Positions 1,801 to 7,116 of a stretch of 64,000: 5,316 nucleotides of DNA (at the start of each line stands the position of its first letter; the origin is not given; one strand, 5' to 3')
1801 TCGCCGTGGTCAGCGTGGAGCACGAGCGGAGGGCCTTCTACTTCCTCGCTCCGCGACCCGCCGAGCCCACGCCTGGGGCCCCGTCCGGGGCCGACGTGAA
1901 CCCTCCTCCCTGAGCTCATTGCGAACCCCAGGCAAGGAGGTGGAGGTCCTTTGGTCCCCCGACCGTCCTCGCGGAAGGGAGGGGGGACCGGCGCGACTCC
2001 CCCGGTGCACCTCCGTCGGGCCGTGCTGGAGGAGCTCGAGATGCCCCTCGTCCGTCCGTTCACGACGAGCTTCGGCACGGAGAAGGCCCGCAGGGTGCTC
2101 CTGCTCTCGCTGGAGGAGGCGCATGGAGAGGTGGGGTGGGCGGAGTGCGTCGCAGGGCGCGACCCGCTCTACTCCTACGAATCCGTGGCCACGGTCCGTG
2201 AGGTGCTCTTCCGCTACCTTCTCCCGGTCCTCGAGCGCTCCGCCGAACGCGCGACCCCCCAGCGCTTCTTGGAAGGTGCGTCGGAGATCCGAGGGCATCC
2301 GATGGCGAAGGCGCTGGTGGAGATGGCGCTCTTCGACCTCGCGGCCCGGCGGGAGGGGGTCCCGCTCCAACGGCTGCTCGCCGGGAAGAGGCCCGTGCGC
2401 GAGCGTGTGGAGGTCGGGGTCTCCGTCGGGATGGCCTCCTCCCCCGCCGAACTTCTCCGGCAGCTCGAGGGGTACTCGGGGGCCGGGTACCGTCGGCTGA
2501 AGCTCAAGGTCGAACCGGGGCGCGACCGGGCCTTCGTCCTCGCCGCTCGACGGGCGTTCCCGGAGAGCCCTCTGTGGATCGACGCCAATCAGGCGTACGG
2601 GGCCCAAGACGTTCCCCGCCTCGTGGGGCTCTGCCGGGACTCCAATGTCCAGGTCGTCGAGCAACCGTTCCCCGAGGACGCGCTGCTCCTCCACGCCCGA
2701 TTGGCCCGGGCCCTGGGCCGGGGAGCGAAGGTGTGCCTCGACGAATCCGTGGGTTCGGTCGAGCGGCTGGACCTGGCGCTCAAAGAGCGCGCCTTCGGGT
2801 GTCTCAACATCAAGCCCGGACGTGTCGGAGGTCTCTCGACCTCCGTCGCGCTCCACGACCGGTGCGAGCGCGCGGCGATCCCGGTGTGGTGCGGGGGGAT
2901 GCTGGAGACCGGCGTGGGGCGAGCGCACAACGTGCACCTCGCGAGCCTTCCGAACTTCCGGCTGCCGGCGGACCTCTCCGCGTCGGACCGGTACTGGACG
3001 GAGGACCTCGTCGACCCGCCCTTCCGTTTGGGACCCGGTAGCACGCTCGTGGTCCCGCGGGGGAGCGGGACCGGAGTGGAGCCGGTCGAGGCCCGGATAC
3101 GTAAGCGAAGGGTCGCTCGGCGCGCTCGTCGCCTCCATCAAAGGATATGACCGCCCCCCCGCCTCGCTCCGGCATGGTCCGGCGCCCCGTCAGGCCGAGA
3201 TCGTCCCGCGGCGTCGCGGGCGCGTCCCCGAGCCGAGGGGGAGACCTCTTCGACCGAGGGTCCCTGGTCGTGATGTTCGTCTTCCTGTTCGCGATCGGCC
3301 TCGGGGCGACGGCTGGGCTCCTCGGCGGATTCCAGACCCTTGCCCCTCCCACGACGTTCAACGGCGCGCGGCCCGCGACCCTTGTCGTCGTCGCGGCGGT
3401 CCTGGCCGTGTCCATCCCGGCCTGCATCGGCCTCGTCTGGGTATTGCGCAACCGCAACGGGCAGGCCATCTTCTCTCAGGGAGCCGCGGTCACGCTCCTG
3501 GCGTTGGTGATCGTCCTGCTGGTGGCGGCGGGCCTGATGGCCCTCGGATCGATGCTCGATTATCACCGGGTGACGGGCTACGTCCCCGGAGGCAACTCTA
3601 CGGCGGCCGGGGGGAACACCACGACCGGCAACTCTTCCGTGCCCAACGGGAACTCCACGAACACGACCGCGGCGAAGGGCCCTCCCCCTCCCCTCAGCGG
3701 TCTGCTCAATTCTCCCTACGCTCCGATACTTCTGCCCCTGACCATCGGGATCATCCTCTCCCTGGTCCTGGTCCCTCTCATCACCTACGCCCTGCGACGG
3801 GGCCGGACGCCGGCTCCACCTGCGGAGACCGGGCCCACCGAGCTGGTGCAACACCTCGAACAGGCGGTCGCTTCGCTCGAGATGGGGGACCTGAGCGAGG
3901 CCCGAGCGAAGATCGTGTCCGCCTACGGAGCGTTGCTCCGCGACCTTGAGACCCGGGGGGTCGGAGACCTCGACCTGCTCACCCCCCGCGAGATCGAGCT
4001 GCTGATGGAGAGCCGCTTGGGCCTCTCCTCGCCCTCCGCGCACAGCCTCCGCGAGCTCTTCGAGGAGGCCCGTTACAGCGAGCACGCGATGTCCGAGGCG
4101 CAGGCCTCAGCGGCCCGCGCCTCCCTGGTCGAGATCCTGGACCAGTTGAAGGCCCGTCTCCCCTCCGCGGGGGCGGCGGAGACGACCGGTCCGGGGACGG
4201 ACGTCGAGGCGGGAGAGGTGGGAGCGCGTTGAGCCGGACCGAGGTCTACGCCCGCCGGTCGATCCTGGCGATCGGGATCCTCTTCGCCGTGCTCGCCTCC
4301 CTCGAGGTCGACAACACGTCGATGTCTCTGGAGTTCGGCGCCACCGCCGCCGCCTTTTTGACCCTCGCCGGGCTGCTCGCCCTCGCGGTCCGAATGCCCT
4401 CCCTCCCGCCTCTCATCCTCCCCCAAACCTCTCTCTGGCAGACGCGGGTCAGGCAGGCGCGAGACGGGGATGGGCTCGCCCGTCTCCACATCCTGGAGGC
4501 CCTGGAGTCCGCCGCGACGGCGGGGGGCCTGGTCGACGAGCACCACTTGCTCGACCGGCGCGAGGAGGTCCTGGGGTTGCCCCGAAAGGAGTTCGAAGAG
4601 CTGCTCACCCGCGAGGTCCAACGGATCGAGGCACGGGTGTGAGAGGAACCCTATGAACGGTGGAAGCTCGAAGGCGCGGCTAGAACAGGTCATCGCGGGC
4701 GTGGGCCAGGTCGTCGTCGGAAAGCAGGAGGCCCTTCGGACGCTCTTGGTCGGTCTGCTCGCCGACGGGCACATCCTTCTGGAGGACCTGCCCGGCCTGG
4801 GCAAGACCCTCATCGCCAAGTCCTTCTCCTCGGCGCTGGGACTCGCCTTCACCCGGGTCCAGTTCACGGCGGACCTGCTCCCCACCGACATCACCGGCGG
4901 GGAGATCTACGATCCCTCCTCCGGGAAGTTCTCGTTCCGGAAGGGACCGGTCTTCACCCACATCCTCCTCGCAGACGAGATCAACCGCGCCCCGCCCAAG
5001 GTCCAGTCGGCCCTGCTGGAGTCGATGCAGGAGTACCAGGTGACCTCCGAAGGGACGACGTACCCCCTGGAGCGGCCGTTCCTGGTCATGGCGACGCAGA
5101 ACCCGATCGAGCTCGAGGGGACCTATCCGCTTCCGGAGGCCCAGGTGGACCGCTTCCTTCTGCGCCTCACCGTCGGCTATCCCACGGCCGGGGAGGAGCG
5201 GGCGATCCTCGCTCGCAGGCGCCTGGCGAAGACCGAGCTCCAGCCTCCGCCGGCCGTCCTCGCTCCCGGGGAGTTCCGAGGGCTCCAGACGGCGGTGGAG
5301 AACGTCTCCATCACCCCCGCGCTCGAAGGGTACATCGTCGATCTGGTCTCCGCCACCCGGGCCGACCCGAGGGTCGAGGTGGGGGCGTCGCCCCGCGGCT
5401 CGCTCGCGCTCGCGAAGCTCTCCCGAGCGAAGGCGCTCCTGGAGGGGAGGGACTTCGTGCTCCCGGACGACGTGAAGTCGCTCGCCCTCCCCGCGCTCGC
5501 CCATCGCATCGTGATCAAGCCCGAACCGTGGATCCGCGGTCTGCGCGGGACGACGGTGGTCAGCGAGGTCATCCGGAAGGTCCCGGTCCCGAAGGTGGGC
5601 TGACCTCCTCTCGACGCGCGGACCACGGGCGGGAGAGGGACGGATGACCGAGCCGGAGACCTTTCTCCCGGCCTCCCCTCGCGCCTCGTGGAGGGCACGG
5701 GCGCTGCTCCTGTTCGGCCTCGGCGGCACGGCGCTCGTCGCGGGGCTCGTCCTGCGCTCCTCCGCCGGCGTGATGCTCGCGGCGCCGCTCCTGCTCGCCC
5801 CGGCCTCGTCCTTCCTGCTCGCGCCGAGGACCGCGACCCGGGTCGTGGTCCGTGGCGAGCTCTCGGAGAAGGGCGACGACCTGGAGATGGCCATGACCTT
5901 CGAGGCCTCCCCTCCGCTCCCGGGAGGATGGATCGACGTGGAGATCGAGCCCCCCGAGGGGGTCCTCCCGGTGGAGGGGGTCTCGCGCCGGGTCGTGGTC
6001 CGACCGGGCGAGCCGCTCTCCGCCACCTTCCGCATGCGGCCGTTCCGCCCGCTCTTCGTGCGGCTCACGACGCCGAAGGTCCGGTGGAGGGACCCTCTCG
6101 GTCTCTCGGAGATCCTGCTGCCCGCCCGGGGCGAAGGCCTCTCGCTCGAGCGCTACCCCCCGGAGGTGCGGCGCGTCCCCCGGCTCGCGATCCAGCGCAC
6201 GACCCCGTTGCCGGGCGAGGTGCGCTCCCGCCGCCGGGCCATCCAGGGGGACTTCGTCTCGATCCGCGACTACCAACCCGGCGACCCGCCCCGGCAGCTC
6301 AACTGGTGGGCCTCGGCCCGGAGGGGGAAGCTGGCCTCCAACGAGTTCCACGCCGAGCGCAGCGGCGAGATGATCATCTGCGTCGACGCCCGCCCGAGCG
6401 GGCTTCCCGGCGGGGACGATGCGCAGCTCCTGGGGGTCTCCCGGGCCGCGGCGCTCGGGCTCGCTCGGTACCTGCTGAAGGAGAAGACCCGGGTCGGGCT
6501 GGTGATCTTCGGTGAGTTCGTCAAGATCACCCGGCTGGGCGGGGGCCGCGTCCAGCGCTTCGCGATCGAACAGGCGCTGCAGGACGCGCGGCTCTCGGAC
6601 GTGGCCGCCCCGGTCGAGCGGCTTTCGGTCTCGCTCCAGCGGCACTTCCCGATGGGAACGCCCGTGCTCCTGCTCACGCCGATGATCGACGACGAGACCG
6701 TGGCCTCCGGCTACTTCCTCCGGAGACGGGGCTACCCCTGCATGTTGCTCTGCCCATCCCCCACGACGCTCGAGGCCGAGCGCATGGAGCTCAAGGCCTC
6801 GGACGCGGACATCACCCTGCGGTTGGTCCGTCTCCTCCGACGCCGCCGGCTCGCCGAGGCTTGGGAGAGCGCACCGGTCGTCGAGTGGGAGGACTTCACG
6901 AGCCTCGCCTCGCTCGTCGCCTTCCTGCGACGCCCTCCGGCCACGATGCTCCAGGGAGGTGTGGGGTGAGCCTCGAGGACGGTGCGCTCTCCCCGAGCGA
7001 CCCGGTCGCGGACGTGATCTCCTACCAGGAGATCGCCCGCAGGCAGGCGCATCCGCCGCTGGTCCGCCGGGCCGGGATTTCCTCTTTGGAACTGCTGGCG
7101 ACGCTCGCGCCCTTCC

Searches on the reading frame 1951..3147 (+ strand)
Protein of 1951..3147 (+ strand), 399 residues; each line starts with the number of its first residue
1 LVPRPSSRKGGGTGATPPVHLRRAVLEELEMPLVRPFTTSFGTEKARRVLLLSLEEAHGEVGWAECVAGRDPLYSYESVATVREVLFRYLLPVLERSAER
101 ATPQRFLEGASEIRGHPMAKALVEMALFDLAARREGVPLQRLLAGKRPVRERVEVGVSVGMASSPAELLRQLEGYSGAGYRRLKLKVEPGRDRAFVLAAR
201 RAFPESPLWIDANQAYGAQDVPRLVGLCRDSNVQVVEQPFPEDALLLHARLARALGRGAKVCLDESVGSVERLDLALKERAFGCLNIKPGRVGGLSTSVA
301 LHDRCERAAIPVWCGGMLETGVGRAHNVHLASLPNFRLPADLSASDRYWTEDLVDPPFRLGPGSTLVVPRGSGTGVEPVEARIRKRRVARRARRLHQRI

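Call 86: search_protein_families(library=pfam, proteins=[window:1951-3147:+], max_evalue=0.00001)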
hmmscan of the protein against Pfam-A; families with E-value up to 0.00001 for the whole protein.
window:1951-3147:+ (399 aa): 2 families
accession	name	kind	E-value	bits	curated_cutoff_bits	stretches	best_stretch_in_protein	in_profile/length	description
PF13378.12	MR_MLE_C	-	4.3e-38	131.6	29.4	1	169-380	3-217/219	Enolase C-terminal domain-like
PF02746.21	MR_MLE_N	-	3.6e-10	40.5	22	1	33-143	12-116/117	Mandelate racemase / muconate lactonizing enzyme, N-terminal domain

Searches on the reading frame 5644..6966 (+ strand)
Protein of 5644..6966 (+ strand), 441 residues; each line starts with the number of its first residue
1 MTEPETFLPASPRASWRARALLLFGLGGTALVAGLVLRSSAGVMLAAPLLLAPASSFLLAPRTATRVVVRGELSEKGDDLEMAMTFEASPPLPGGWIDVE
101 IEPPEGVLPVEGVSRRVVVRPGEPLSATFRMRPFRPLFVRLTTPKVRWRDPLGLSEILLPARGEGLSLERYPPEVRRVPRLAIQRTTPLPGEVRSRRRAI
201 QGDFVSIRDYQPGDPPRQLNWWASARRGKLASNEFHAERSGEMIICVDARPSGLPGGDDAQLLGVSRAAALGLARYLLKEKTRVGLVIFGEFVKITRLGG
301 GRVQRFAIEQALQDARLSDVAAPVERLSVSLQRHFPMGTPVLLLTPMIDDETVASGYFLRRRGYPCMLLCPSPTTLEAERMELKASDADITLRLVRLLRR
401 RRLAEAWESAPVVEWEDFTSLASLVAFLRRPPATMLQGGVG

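Call 86: search_protein_families(library=pfam, proteins=[window:5644-6966:+], max_evalue=0.00001)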
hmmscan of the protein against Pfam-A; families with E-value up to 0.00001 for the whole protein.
window:5644-6966:+ (441 aa): 1 family
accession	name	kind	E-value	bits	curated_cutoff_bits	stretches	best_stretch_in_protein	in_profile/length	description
PF01882.25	DUF58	-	6.8e-12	45.5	23.4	1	207-296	2-92/216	Protein of unknown function DUF58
